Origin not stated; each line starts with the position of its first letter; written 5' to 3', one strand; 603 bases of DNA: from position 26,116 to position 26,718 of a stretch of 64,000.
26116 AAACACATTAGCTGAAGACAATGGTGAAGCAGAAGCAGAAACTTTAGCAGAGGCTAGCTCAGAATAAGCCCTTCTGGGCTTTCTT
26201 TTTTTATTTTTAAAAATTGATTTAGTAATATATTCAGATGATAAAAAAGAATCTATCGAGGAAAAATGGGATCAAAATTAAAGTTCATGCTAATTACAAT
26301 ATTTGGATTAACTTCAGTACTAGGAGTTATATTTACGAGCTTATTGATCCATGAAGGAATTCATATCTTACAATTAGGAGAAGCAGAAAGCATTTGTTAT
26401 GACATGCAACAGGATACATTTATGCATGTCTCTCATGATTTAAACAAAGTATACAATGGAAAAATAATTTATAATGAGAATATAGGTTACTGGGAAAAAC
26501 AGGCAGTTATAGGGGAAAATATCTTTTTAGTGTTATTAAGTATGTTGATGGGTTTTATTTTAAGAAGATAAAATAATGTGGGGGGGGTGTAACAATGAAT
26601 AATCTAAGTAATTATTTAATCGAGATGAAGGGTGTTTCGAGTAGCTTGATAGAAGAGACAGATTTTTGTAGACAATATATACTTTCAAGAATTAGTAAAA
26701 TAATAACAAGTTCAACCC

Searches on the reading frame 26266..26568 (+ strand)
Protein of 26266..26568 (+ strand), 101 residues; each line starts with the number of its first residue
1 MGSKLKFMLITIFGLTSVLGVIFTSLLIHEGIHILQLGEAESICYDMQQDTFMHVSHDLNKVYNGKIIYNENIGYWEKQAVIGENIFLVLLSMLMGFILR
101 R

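Call 6: search_protein_families(library=pfam, proteins=[window:26266-26568:+], max_evalue=0.1)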
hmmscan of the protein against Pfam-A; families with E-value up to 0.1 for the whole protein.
window:26266-26568:+ (101 aa): 1 family
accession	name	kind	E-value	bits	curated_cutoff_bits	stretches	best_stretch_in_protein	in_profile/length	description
PF06806.18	DUF1233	-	0.046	13.8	22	1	51-71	39-59/70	Putative excisionase (DUF1233)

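Call 40: find_homologous_proteins(query=window:26266-26568:+, max_evalue=0.01)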
Query window:26266-26568:+ (101 aa): 2 proteins with E <= 0.01 among 2 candidates.
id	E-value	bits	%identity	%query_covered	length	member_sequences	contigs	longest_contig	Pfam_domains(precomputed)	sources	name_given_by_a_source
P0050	1.0e-56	207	97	100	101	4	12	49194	-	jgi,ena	-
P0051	9.9e-27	111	96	54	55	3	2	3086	-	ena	-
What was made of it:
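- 26266..26571 (+): Co-inserted 101-aa ORF with two TM segments and a HEGIH (HExxH) motif in the loop predicted to face outwards. It is an orphan. Only same-species hits at 96-97% (call 40).
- Tried and rejected: Search for the co-inserted 101-aa ORF next to similar acidic proteins elsewhere (call 40): it is also restricted to this species.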

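Call 43: find_encoding_contigs(protein=P0050, flank=5000, max_places=10)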
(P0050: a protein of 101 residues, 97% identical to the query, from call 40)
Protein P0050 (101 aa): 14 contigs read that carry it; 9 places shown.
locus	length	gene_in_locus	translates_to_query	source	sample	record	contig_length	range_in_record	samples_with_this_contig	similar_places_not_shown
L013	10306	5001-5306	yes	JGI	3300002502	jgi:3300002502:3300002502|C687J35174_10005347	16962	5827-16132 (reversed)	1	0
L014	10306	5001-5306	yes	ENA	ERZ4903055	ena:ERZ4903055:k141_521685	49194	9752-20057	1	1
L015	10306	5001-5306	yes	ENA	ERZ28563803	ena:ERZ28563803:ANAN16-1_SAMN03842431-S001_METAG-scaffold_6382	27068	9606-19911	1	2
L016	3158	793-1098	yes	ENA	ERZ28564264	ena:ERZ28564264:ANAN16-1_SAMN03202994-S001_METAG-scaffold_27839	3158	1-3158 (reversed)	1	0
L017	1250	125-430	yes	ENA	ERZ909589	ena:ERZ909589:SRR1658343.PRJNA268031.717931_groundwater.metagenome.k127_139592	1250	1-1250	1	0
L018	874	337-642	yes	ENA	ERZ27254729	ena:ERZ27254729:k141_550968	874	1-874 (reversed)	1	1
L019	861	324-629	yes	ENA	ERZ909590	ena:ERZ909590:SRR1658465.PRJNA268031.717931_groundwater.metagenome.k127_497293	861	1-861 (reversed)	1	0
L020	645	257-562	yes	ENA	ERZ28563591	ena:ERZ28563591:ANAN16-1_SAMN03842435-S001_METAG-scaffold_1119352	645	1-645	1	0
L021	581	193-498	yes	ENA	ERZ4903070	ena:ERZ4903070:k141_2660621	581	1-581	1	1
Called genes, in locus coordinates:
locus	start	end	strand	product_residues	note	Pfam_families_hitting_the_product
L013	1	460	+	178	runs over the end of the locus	PF01928:CYTH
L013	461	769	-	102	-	PF00355:Rieske, PF13806:Rieske_2, PF22543:Rieske_4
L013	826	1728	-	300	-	PF25145:NfeD1b_N, PF00574:CLP_protease (faint), PF01343:Peptidase_S49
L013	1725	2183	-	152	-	PF06271:RDD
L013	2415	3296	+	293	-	PF01047:MarR (weak), PF12802:MarR_2 (weak), PF24034:DUF7343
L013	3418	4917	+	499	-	-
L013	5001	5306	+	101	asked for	-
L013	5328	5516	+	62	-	-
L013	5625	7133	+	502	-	PF03413:PepSY (weak)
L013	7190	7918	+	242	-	PF09835:DUF2062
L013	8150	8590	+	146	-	-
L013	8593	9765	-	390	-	PF07690:MFS_1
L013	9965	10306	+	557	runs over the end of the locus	PF04055:Radical_SAM, PF16199:Radical_SAM_C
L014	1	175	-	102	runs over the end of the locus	PF00355:Rieske, PF13806:Rieske_2, PF22543:Rieske_4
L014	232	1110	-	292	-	PF25145:NfeD1b_N, PF00574:CLP_protease (faint), PF01343:Peptidase_S49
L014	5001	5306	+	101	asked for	-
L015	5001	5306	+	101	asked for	-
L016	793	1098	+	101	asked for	-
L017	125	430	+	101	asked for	-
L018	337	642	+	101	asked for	-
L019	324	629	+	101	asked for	-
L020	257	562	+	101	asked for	-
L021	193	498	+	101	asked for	-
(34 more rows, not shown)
